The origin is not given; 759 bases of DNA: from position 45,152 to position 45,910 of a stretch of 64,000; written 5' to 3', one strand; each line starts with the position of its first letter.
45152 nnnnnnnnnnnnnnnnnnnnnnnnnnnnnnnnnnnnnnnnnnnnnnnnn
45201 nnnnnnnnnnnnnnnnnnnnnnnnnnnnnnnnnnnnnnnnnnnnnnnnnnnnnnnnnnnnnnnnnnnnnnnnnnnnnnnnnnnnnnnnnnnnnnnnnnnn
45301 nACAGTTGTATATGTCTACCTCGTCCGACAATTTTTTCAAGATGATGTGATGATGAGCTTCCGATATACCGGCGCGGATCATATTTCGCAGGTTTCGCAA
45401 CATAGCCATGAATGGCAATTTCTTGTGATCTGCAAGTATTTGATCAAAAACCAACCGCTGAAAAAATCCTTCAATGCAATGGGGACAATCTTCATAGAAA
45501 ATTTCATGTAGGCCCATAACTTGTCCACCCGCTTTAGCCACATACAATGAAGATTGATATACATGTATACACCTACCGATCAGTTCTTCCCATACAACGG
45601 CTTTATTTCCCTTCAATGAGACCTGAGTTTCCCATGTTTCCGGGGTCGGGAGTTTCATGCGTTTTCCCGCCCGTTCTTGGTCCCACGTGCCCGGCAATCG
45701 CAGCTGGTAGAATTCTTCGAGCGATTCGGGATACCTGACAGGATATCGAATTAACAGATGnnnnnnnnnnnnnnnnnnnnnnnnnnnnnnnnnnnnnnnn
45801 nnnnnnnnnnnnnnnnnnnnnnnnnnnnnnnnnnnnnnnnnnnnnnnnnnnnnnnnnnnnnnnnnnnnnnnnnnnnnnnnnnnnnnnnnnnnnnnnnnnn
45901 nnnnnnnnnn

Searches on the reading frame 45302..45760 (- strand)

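Call 36: search_protein_families(library=pfam, proteins=[window:45302-45760:-], max_evalue=0.1)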
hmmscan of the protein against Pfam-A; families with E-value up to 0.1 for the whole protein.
seq(153 aa): 1 family
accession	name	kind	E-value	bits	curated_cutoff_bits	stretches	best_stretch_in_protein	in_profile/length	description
PF05731.17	TROVE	-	3.2e-35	122.6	23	2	9-62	245-298/442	TROVE domain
